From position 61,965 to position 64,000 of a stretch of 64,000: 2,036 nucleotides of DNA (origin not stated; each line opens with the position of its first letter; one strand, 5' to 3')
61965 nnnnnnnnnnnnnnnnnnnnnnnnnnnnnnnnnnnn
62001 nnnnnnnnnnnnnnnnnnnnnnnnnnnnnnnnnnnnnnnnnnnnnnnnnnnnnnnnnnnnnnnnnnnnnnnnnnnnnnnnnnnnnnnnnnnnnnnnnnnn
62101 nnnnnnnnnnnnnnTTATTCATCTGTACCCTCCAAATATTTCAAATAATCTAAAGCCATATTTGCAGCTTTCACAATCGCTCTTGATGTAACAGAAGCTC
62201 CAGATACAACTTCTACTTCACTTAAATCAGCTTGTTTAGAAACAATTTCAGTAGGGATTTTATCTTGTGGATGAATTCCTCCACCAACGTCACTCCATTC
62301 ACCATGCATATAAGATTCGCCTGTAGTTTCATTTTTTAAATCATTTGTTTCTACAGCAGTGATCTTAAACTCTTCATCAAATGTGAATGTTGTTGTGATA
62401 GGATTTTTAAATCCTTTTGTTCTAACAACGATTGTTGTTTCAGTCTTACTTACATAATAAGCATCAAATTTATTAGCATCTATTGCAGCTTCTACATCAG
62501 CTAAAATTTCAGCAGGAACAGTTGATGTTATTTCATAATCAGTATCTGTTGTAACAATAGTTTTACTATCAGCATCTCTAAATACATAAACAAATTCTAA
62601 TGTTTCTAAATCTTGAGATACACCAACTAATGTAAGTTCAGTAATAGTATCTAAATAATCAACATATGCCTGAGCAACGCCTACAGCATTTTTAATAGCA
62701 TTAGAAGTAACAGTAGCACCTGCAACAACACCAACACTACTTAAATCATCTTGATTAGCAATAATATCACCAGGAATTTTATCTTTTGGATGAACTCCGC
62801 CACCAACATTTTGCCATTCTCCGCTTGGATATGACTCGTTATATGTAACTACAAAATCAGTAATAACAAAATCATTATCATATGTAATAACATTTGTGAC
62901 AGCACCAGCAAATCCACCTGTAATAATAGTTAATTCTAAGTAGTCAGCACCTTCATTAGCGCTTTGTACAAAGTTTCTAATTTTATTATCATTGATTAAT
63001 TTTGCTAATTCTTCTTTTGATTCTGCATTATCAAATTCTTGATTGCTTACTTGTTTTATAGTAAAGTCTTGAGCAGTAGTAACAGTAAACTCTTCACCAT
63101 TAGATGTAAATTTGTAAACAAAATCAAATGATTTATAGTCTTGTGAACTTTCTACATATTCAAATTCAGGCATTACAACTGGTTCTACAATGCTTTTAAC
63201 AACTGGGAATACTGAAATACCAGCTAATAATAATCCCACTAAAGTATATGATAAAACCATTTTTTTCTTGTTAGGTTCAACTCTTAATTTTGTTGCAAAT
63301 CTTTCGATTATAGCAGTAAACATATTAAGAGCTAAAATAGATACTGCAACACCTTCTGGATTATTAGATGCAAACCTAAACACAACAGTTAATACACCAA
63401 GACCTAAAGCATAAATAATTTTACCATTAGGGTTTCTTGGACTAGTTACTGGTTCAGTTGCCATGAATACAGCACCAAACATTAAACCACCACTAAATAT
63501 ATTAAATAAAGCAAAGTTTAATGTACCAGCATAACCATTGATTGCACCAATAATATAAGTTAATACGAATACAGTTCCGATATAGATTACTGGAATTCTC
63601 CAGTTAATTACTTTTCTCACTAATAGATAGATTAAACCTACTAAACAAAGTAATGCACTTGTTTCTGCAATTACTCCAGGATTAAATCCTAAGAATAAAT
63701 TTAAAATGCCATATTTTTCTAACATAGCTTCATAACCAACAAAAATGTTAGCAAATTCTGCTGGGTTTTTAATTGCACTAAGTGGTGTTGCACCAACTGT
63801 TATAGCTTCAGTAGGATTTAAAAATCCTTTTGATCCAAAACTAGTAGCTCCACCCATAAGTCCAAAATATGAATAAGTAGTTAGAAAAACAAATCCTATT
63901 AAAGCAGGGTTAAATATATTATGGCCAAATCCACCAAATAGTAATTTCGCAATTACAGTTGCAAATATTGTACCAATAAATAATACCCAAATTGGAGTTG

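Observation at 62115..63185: RnfD carrying two extra C-terminal FMN-binding domains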

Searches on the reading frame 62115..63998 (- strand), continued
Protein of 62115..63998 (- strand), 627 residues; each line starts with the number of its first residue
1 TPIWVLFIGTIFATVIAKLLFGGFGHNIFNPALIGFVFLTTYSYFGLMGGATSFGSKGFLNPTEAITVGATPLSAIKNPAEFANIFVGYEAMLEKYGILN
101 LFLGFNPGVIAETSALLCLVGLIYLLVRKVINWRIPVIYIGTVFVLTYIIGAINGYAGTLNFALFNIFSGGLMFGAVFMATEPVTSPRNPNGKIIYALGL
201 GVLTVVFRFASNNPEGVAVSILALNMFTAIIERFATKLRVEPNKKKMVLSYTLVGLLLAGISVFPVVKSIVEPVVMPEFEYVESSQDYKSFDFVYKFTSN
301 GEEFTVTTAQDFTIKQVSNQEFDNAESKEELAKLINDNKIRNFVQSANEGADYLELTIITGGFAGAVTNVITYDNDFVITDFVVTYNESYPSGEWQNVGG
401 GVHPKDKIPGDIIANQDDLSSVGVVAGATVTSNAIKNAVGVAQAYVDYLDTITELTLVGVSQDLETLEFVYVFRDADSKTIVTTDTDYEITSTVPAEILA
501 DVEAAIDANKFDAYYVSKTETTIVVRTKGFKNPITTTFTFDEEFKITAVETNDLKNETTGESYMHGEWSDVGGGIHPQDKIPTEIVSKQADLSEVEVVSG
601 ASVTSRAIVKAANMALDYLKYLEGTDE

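Call 28: find_encoding_contigs(protein=P0043, flank=10000, max_places=1)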
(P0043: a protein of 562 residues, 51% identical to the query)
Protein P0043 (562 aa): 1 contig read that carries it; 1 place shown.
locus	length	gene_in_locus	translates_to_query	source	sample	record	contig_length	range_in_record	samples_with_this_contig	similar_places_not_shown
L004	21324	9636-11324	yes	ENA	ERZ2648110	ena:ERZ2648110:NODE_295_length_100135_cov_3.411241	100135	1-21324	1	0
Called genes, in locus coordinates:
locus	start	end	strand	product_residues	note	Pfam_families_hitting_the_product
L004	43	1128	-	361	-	PF07470:Glyco_hydro_88, PF07944:Beta-AFase-like_GH127_cat (weak)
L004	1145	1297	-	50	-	-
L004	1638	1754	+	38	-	-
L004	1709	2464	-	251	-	PF01261:AP_endonuc_2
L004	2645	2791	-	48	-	-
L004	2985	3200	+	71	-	PF01165:Ribosomal_S21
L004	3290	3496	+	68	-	-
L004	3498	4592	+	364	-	PF06898:YqfD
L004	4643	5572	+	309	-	PF02562:PhoH, PF13604:AAA_30 (weak), PF13245:AAA_19 (weak)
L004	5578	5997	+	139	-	PF02130:YbeY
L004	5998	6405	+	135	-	PF00383:dCMP_cyt_deam_1, PF08211:dCMP_cyt_deam_2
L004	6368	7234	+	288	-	PF03193:RsgA_GTPase (faint), PF00009:GTP_EFTU, PF00350:Dynamin_N (faint), PF01926:MMR_HSR1, PF02421:FeoB_N, PF02492:cobW (faint), PF04548:AIG1 (weak), PF07650:KH_2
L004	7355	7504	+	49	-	-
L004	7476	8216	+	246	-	PF11967:RecO_N, PF02565:RecO_C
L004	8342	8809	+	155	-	PF05896:NQRA_N (faint), PF13375:RnfC_N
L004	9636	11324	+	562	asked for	PF03116:NQR2_RnfD_RnfE, PF04205:FMN_bind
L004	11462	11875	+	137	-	PF04205:FMN_bind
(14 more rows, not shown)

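Call 29: find_encoding_contigs(protein=P0098, flank=10000, max_places=1)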
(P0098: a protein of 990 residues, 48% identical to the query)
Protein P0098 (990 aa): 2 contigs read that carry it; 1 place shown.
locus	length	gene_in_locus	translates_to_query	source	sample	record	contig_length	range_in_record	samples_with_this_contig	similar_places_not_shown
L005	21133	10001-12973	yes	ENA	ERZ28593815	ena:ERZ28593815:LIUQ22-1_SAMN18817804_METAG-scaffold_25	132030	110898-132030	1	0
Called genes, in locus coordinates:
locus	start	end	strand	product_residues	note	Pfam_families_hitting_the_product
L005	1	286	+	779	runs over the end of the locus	PF00488:MutS_V, PF01713:Smr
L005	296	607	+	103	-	PF00085:Thioredoxin, PF13098:Thioredoxin_2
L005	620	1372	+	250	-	PF02661:Fic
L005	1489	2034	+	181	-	PF04167:DUF402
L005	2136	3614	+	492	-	PF09547:SpoIVA_ATPase, PF20438:SpoIVA_middle, PF20439:SpoIVA_C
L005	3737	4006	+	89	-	PF00216:Bac_DNA_binding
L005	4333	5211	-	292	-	PF02517:Rce1-like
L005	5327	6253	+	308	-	-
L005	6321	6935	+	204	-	PF01725:Ham1p_like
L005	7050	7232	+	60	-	PF01165:Ribosomal_S21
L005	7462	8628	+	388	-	PF06898:YqfD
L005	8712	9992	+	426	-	PF13375:RnfC_N, PF01512:Complex1_51K, PF13534:Fer4_17 (faint), PF13237:Fer4_10 (faint), PF00037:Fer4 (faint), PF10531:SLBB, PF12838:Fer4_7, PF13187:Fer4_9, +2 more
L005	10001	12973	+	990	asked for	PF03116:NQR2_RnfD_RnfE, PF04205:FMN_bind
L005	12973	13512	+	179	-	-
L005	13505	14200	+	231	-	PF02508:Rnf-Nqr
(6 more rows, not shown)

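Call 30: find_encoding_contigs(protein=P0081, flank=10000, max_places=1)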
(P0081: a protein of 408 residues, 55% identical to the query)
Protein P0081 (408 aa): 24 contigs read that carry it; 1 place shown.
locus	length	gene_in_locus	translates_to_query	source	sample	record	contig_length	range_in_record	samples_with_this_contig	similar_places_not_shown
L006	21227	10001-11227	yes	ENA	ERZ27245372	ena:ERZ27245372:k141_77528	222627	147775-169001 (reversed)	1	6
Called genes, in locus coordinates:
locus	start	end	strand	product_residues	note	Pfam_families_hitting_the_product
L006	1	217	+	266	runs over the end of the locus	-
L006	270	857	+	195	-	PF01725:Ham1p_like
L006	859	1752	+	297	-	PF01633:Choline_kinase, PF01636:APH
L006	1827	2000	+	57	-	PF01165:Ribosomal_S21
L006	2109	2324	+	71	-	-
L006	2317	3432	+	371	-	PF06898:YqfD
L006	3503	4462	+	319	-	PF02562:PhoH, PF13604:AAA_30 (weak), PF13245:AAA_19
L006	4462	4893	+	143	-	PF02130:YbeY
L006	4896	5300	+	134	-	PF00383:dCMP_cyt_deam_1, PF08211:dCMP_cyt_deam_2 (weak)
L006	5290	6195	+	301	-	PF00350:Dynamin_N (faint), PF01926:MMR_HSR1, PF02421:FeoB_N, PF02492:cobW (faint), PF03193:RsgA_GTPase (faint), PF04548:AIG1 (weak), PF00009:GTP_EFTU, PF07650:KH_2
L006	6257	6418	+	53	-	-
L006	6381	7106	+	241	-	PF11967:RecO_N, PF02565:RecO_C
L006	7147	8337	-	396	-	PF03600:CitMHS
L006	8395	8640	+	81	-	-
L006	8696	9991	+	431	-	PF05896:NQRA_N (weak), PF13375:RnfC_N, PF01512:Complex1_51K, PF10531:SLBB (weak), PF14697:Fer4_21 (faint), PF12838:Fer4_7 (weak)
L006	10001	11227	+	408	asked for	PF03116:NQR2_RnfD_RnfE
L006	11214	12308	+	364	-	PF04205:FMN_bind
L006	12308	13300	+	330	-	PF04205:FMN_bind (weak)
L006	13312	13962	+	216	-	PF02508:Rnf-Nqr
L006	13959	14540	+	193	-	PF02508:Rnf-Nqr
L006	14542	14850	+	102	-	PF04060:FeS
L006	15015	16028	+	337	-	-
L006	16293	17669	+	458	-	PF28494:GlyRS_ins_1 (faint), PF00587:tRNA-synt_2b, PF03129:HGTP_anticodon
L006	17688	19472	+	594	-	PF01807:Zn_ribbon_DnaG, PF08275:DNAG_N, PF01751:Toprim, PF13155:Toprim_2, PF13362:Toprim_3, PF13662:Toprim_4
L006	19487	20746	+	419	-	PF00140:Sigma70_r1_2, PF04542:Sigma70_r2, PF04539:Sigma70_r3, PF04545:Sigma70_r4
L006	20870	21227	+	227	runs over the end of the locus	PF12847:Methyltransf_18, PF04816:TrmK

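Call 41: find_related_loci(query=A2, collection=genome_contigs, flank=8000)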
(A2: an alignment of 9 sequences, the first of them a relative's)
Query A2 (742 aa) in genome_contigs; peptide patterns used: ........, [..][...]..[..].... (x = any residue, [..] = any of these).
323 stretches matched a pattern; 254 encode a relative of the query (tblastn E <= 1e-3); the best 80 are kept; 80 distinct loci.
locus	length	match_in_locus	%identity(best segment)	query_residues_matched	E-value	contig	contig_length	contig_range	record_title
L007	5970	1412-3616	63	1-742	0e+0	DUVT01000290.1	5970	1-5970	MAG TPA_asm: Acholeplasmataceae bacterium isolate AS08sgBPME_462 314295_AS08, whole genome shotgun sequence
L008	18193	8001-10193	56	1-735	0e+0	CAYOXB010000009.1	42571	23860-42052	MAG TPA_asm: uncultured Bacteroidales bacterium isolate binchicken_co39_585 genome assembly, contig: NODE_2114_length_42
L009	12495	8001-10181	46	4-739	0e+0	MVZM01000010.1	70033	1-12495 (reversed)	MAG: Tenericutes bacterium ADurb.BinA124 BWY97_contig000010, whole genome shotgun sequence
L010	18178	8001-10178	47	4-741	0e+0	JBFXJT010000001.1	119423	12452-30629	MAG: Bacilli bacterium isolate CA_2019_TPIn_58 NODE_557_length_119423_cov_15.246052_TPIn, whole genome shotgun sequence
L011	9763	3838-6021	47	2-742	0e+0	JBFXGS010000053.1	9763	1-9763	MAG: Bacilli bacterium isolate CA_2019_TPIn_169 NODE_26257_length_9763_cov_4.529992_TPIn, whole genome shotgun sequence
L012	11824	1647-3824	46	4-739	0e+0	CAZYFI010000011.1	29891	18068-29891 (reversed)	MAG TPA_asm: uncultured Bacteroidales bacterium isolate SRP263991_co7_841 genome assembly, contig: NODE_2072_length_2989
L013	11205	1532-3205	52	1-742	2e-172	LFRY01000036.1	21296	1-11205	MAG: Acholeplasmatales bacterium DTU067 scaffold18405, whole genome shotgun sequence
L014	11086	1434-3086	50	4-739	5e-164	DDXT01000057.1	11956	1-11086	MAG TPA_asm: Bacillales bacterium UBA2253 UBA2253_contig_46137, whole genome shotgun sequence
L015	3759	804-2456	49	4-739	2e-169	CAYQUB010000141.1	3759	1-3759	MAG TPA_asm: uncultured Bacteroidales bacterium isolate binchicken_co220_56 genome assembly, contig: NODE_16514_length_3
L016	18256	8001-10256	42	5-738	4e-156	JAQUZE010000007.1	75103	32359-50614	MAG: Bacilli bacterium isolate STD2_253 NODE_1119_length_75103_cov_40.171001_Sandtown_D2, whole genome shotgun sequence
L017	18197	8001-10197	50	4-742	0e+0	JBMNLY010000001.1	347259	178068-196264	MAG: Bacilli bacterium isolate SBF912LR0HQ0125 contig_21604, whole genome shotgun sequence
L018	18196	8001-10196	52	4-742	0e+0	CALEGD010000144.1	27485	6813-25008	MAG TPA_asm: uncultured Acholeplasmatales bacterium isolate SRR1562009_bin.123_CONCOCT_v1.1_MAG genome assembly, contig:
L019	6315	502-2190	45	4-735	7e-136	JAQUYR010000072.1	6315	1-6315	MAG: Bacilli bacterium isolate STD2_241 NODE_52241_length_6315_cov_8.555268_Sandtown_D2, whole genome shotgun sequence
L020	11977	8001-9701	43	4-741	1e-134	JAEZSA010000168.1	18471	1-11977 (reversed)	MAG: Bacillota bacterium isolate OH_PDB_211 k127_618230, whole genome shotgun sequence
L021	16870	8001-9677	45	4-733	1e-133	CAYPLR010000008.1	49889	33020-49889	MAG TPA_asm: uncultured Bacteroidales bacterium isolate binchicken_co117_57 genome assembly, contig: NODE_1285_length_49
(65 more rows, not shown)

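Call 92: search_protein_families(library=ncbifam, proteins=[P0001, L001:2-1288:+], max_evalue=0.00001)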
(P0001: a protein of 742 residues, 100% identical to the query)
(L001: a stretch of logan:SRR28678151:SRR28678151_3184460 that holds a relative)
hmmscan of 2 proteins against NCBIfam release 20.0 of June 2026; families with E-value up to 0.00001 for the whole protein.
P0001 (742 aa): 7 families
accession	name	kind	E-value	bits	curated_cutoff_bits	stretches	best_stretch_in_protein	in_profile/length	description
TIGR01946.1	rnfD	subfamily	1.7e-57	195.3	207.05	1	43-350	16-320/327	RnfABCDGE type electron transport complex subunit D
NF003756.0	PRK05349.1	equivalog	2e-41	142.3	414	1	102-361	152-403/406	NADH:ubiquinone reductase (Na(+)-transporting) subunit B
NF002011.0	PRK00816.1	equivalog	9.1e-38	130.2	415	2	216-355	210-346/352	electron transport complex subunit RsxD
TIGR01937.1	nqrB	equivalog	9.2e-37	126.9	349.9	1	102-352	152-407/413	NADH:ubiquinone reductase (Na(+)-transporting) subunit B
NF041838.1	rnfD_Methano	equivalog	1.2e-33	116.7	400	2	214-348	149-278/285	Rnf electron transport complex subunit RnfD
NF002181.0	PRK01024.1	equivalog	1.9e-25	89.5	792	2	208-352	341-496/503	Na(+)-transporting NADH-quinone reductase subunit B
TIGR01947.1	rnfG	subfamily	6.6e-08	32.9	102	0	634-735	81-186/187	RnfABCDGE type electron transport complex subunit G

L001:2-1288:+ (428 aa): 12 families
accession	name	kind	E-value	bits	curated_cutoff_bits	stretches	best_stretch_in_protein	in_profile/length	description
TIGR01945.1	rnfC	subfamily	3.1e-111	372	245.95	1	10-426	11-432/435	RnfABCDGE type electron transport complex subunit C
NF003454.1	PRK05035.1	equivalog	1.2e-99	334.3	345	1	10-426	13-436/556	electron transport complex subunit RsxC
TIGR04481.1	PR_assoc_PrdC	equivalog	1.6e-61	208.4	490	1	39-347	11-304/425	proline reductase-associated electron transfer protein PrdC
NF041837.1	rnfC_Methano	equivalog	1.5e-57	195.4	650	2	218-426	218-427/438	Rnf electron transport complex subunit RnfC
NF003761.0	PRK05352.1-4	equivalog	2.2e-17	62.9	450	1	44-337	47-318/449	Na(+)-translocating NADH-quinone reductase subunit A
TIGR01959.1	nuoF_fam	equivalog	4.9e-11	41.7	558.65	1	113-215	30-136/410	NADH-quinone oxidoreductase subunit NuoF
TIGR01936.1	nqrA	equivalog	1.3e-10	40.8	321.05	1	43-350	43-327/446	NADH:ubiquinone reductase (Na(+)-transporting) subunit A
NF003759.0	PRK05352.1-2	equivalog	4.8e-08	32.1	505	1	44-307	44-290/447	Na(+)-translocating NADH-quinone reductase subunit A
NF040864.1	HgcB_ferredoxin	equivalog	2.8e-07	30.3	99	1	357-423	14-72/93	mercury methylation ferredoxin HgcB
TIGR01971.1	NuoI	subfamily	8.9e-07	28.5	113.05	1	355-418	40-104/121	NADH-quinone oxidoreductase, chain I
NF008436.0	PRK11278.1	equivalog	1.7e-06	27.2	749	1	114-234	44-168/448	NADH-quinone oxidoreductase subunit NuoF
NF010120.0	PRK13596.1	equivalog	1.8e-06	26.7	389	1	115-211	37-138/433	NADH-quinone oxidoreductase subunit NuoF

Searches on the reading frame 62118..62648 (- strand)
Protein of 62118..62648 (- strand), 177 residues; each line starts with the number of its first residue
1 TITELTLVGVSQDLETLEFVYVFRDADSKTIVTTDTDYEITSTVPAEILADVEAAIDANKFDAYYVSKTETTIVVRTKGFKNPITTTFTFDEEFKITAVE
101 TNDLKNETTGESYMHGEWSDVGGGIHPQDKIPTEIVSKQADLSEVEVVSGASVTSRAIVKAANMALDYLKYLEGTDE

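Call 68: search_protein_families(library=pfam, proteins=[window:62118-62648:-], max_evalue=1)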
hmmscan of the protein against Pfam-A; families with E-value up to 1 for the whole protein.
window:62118-62648:- (177 aa): 2 families
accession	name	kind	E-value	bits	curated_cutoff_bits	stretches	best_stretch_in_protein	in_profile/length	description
PF04205.19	FMN_bind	-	1.2e-10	42.4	22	1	79-167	1-77/77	FMN-binding domain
PF23763.2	Beta-barrel_GLAA-B_I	-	0.16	12.6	28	1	64-108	26-68/95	GLAA-B beta-barrel domain I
